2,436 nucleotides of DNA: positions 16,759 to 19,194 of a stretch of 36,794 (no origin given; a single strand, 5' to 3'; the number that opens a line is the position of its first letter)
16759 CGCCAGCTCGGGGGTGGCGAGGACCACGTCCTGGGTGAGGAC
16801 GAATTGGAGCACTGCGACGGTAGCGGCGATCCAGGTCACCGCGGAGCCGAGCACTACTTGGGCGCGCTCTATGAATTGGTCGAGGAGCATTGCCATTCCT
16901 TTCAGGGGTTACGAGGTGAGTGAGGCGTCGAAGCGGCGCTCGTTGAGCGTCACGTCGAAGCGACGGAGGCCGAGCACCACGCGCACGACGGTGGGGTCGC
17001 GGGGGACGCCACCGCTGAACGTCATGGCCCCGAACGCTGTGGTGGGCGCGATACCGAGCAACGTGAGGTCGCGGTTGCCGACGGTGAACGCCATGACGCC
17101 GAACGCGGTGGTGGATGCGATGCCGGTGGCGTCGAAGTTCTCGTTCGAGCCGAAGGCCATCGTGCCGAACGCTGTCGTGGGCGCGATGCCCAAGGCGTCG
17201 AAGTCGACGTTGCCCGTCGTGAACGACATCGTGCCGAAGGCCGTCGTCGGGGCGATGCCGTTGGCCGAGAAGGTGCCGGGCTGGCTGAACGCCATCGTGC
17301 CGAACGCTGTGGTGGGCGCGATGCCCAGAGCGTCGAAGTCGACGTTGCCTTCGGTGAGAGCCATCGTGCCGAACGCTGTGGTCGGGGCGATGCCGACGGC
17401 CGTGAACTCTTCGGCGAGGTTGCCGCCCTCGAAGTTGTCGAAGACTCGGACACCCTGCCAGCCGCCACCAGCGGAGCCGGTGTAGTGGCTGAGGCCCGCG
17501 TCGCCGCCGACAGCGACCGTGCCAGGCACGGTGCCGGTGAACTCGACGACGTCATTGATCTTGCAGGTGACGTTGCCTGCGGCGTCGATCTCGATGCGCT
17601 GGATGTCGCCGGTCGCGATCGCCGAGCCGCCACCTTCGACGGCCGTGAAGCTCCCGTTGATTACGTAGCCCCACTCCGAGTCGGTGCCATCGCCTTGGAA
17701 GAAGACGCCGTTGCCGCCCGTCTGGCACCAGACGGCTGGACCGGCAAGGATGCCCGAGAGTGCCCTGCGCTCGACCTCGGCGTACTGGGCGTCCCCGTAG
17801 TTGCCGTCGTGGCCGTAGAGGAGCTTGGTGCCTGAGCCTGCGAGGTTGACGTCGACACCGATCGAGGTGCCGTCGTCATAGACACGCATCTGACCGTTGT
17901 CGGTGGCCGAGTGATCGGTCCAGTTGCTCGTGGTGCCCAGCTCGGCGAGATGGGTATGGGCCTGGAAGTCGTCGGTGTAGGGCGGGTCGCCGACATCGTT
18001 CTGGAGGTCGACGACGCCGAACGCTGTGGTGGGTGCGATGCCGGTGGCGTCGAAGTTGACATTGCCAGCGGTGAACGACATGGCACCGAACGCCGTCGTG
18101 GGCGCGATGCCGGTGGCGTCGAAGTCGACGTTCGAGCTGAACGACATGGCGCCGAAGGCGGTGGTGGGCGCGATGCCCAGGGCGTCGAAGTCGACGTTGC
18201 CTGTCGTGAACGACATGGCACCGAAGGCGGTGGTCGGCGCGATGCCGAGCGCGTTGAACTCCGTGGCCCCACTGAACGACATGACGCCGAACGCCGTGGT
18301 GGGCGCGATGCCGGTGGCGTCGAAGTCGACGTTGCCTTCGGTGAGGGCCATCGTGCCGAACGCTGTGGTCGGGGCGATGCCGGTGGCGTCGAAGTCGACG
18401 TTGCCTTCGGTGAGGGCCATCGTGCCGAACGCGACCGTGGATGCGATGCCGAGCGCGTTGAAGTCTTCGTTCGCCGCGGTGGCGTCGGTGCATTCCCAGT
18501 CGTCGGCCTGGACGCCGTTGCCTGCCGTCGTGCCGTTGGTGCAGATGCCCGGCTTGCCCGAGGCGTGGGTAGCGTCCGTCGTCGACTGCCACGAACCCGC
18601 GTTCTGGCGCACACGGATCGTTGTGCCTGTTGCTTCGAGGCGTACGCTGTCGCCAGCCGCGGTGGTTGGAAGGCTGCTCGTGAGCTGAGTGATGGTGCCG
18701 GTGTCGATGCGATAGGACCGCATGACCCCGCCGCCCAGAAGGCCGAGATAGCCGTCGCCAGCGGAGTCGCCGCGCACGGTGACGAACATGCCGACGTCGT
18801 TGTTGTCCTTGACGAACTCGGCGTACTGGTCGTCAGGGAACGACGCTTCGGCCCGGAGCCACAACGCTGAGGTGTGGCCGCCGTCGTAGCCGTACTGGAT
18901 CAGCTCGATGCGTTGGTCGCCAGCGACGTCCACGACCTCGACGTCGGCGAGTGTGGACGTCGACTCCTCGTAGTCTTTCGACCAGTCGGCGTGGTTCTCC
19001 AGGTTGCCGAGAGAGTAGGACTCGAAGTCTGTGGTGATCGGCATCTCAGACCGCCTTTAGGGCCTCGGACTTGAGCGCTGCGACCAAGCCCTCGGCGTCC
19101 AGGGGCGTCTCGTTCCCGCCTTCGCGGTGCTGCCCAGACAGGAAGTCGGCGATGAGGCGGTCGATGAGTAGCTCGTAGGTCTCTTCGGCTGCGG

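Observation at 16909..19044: Fibre protein built as a tandem duplication of [beta-sandwich-like domain + array of 22-23-aa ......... repeats]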

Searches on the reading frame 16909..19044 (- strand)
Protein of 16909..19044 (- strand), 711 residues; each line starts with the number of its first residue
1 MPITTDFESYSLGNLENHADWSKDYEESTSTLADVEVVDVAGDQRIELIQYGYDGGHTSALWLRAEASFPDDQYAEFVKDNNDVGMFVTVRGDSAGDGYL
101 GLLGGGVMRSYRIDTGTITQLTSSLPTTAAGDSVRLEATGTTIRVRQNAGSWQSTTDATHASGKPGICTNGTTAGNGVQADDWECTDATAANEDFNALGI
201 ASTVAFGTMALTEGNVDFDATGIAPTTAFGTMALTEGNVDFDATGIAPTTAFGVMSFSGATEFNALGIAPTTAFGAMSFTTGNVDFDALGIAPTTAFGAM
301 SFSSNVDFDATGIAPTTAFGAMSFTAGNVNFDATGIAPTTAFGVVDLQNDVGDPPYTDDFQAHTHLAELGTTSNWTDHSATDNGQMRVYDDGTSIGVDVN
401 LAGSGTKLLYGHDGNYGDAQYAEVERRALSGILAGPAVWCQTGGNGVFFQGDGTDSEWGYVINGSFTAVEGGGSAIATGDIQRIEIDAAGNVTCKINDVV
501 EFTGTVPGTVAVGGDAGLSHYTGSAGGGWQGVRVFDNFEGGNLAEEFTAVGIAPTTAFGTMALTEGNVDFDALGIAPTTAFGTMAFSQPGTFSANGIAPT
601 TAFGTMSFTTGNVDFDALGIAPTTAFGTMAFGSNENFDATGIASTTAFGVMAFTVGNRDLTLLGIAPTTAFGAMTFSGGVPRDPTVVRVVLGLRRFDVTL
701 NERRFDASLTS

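Call 3: search_protein_families(library=pfam, proteins=[window:16909-19044:-], max_evalue=1)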
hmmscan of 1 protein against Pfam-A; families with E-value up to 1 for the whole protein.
window:16909-19044:- (711 aa): 1 family
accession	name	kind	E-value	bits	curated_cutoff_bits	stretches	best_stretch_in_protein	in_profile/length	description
PF24040.1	DUF7349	-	0.0012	19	27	0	209-224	9-24/50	Domain of unknown function (DUF7349)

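Call 4: search_protein_families(library=phrogs, proteins=[window:16909-19044:-], max_evalue=0.1)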
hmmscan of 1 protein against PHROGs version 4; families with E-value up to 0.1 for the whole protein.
window:16909-19044:- (711 aa): 2 families
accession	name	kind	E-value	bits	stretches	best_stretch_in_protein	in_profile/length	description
phrog_13352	-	tail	4e-22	79.3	4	594-674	15-93/702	minor tail protein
phrog_18226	-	unknown function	0.0017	19.4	0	610-641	19-49/58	-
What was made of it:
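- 16909..19044 (-): Complete ORF, 711 aa plus stop codon. Last gene of the tail module; putative receptor-binding / minor tail protein. PHROG 13352 'minor tail protein' at 4e-22 (call 4).
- On PHROG 13352 (minor tail protein; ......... repeat proteins): The match covers only profile positions 15-93 of 702, which is the repeat part (call 4).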

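Call 6: search_dna_similar(query=window:16909-19044:-, collection=phages, mode=protein, max_rows=30)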
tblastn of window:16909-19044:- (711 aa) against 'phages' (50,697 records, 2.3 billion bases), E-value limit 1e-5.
Records with a match: 1; places in all: 1; records where one place covers at least 80% of the query: 0.
Best place of each record, by identity: <60% 1.
By first word of the organism name: Mycobacterium 1.
By host as written in the record: Mycobacterium smegmatis mc2 155 1.
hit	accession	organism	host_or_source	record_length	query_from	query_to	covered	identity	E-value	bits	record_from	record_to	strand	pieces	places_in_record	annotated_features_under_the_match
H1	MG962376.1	Mycobacterium phage Thumb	Mycobacterium smegmatis mc2 155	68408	193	327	19%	35.0%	1e-6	58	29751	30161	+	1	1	31: minor tail protein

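Call 11: find_homologous_proteins(query=window:16909-19044:-, max_evalue=0.001)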
Query window:16909-19044:- (711 aa): 1 proteins with E <= 0.001 among 8000 candidates.
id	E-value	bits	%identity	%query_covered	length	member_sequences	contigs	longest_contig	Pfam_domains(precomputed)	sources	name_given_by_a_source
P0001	0.0e+0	1559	100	100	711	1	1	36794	-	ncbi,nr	ncbi:MAG: hypothetical protein HKN01_01515 [Acidimicrobiia bacterium]|nr:hypothetical protein [Acidi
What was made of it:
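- Tried and rejected: The whole protein returned only itself, because repeat words swamp the candidate list (call 11).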

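Call 12: search_solved_structures(query=window:16909-19044:-, max_evalue=10, show_alignments=2)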
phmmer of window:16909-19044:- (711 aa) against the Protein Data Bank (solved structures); distinct sequences matched with E-value up to 10: 1.
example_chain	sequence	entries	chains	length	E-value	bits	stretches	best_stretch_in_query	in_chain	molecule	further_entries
6i52_B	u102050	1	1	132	0.85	10.9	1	334-381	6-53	Replication factor A protein 2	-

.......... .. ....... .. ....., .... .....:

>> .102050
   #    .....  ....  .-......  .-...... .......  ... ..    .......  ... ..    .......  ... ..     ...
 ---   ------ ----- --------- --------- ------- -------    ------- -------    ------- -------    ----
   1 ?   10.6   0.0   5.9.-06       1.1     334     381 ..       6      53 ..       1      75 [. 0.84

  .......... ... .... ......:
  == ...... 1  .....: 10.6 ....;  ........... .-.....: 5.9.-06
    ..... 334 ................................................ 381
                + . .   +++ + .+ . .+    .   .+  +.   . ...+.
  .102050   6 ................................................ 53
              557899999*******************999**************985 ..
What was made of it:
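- On CBM66 / concanavalin-A-like lectin superfamily: D1 alone does not reach it (call 12).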

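Call 13: get_annotated_region(hit=H1, flank=6000)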
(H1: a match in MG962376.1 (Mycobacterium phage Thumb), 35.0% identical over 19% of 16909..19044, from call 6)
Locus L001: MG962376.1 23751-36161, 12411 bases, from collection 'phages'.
description: Mycobacterium phage Thumb, complete genome.
organism: Mycobacterium phage Thumb (NCBI taxid 2094141)
taxonomy: Viruses; Duplodnaviria; Heunggongvirae; Uroviricota; Caudoviricetes; Konstantinevirus
host: Mycobacterium smegmatis mc2 155; source: soil; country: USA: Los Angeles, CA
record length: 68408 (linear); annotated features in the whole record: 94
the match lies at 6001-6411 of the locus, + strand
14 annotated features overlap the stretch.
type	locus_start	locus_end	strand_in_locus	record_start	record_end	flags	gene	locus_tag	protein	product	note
CDS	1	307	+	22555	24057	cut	27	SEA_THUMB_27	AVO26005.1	minor tail protein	-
CDS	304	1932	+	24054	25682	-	28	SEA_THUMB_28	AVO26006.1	minor tail protein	-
CDS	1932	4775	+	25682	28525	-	29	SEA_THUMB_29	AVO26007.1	minor tail protein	-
CDS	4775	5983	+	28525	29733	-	30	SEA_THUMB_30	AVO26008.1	minor tail protein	minor tail protein, D-ala-D-ala carboxypeptidase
CDS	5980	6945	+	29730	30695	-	31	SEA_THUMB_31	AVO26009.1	minor tail protein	-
CDS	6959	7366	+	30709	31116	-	32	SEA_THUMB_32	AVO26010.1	hypothetical protein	-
CDS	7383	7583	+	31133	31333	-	33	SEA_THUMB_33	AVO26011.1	hypothetical protein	-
CDS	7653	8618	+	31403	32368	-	34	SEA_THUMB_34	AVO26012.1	lysin A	-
CDS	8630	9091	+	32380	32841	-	35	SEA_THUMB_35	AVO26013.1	holin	-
CDS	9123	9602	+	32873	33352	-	36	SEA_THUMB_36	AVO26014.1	hypothetical protein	membrane protein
CDS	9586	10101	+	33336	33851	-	37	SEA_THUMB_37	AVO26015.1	membrane domain protein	-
CDS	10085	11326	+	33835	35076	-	38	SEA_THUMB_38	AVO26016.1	lysin B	-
CDS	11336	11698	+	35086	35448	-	39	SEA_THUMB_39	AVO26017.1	hypothetical protein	-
CDS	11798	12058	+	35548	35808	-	40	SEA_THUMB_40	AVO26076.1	hypothetical protein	-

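Call 18: search_protein_families(library=ncbifam, proteins=[window:16909-19044:-, L001:5980-6945:+], max_evalue=1)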
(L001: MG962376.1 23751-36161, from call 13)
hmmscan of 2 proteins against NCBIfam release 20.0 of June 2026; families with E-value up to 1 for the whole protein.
window:16909-19044:- (711 aa): 0 families

L001:5980-6945:+ (321 aa): 0 families
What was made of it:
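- No signal peptide or catalytic domain was detected (calls 3, 18).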

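Call 24: search_protein_families(library=pfam, proteins=[L001:5980-6945:+], max_evalue=10)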
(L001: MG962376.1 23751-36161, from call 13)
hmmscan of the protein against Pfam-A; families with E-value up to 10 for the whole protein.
L001:5980-6945:+ (321 aa): 0 families

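Call 25: search_protein_representatives(protein=window:16909-19044:-)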
Query: 711 residues. Proteins with E-value up to 0.001 (for the whole library): 774; up to 1e-10: 137; up to 1e-30: 12. The best 150 are listed.
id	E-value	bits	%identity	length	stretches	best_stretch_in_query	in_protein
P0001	0.0e+00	1559.4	100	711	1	1-711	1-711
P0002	1.6e-50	188.5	49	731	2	194-349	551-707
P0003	1.8e-45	171.8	37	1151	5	63-344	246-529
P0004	2.7e-45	171.2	38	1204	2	1-208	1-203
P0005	1.7e-40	155.4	51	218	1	1-190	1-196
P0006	1.4e-38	149.0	48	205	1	4-190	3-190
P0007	9.2e-38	146.3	45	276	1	2-197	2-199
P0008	1.0e-37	146.2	42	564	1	1-316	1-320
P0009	2.1e-33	131.9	39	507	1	3-338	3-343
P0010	1.6e-32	129.0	42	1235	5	198-348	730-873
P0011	1.9e-31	125.5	31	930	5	173-345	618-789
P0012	4.5e-31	124.2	40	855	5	195-349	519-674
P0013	2.4e-30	121.8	37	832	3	192-316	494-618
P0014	4.3e-30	121.0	38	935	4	196-347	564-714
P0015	9.5e-29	116.5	36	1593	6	199-347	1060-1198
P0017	1.4e-26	109.4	34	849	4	1-345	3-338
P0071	6.2e-16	74.2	31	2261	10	68-210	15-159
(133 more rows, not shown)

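Call 36: search_protein_families(library=pfam, proteins=[P0002, P0003, P0010, P0012, P0015, P0017, P0071, P0004], max_evalue=0.01)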
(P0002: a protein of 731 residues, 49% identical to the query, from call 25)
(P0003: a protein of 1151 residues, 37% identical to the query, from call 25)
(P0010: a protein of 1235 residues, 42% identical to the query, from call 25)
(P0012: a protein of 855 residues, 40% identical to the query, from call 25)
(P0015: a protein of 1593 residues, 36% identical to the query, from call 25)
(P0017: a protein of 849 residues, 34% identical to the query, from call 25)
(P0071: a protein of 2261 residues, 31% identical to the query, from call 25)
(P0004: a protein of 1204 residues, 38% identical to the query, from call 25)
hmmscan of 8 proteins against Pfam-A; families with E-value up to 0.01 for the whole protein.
P0002 (731 aa): 0 families

P0003 (1151 aa): 0 families

P0010 (1235 aa): 0 families

P0012 (855 aa): 0 families

P0015 (1593 aa): 0 families

P0017 (849 aa): 0 families

P0071 (2261 aa): 2 families
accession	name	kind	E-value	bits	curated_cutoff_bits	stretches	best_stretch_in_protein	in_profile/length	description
PF02368.24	Big_2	-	8e-16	58.2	22.8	1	1922-1997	3-75/79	Bacterial Ig-like domain (group 2)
PF01052.25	FliMN_C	-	4.5e-05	23.7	23.8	0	2203-2230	27-55/73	Type III flagellar switch regulator (C-ring) FliN C-term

P0004 (1204 aa): 0 families
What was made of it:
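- On Pfam DUF7349 (PF24040): Canonical repeat proteins do not hit it either (call 36).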

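Call 38: search_solved_structures(query=P0003, max_evalue=10, show_alignments=2)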
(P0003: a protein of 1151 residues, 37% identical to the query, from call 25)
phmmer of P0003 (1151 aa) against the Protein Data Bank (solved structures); distinct sequences matched with E-value up to 10: 4.
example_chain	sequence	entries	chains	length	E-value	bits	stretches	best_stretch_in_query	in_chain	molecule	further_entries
4b1l_A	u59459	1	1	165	0.35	12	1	252-357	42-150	LEVANASE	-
4azz_A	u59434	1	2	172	0.39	11.8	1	253-357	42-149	LEVANASE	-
4b1m_A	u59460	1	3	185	0.48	11.6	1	253-357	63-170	LEVANASE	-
9lbn_K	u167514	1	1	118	0.84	10.7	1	291-337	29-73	terminator protein gp8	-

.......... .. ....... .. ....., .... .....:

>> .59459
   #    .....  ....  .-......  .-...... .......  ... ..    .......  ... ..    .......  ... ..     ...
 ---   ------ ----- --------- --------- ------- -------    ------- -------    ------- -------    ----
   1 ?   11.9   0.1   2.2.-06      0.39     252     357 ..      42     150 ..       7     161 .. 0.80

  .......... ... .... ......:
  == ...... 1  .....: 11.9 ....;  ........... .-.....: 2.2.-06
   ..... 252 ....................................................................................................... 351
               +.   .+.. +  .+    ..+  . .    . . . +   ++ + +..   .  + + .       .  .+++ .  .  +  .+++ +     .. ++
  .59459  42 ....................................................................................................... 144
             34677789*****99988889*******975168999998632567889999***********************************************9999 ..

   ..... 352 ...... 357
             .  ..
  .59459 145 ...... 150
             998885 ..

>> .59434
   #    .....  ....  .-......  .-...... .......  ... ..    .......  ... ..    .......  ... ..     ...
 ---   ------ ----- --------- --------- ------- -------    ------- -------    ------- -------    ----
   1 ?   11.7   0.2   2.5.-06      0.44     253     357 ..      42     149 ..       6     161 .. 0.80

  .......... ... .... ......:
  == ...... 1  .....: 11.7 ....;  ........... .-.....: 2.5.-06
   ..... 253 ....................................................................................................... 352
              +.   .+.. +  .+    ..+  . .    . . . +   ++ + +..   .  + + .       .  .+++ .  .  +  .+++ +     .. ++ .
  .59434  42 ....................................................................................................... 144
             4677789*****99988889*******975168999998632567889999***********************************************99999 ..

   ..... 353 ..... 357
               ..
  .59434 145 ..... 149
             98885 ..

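Call 39: search_solved_structures(query=P0010, max_evalue=10, show_alignments=2)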
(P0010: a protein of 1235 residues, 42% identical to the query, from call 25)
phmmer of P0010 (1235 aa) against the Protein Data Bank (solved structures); distinct sequences matched with E-value up to 10: 0.

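Call 60: find_related_loci(query=window:16909-19044:-, collection=viral_contigs, flank=8000)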
Query window:16909-19044:- (711 aa) in viral_contigs; peptide patterns used: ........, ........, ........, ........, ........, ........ (x = any residue, [..] = any of these).
1 stretches matched a pattern, but none encodes a relative of the query by tblastn (E <= 1e-3).
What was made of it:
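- Tried and rejected: Close relatives of the gene: none in IMG/VR (call 60).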

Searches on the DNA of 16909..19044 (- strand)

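Call 5: search_dna_similar(query=window:16909-19044:-, collection=phages, mode=near, max_rows=30)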
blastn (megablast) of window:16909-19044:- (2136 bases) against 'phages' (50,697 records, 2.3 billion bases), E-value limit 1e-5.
No match.
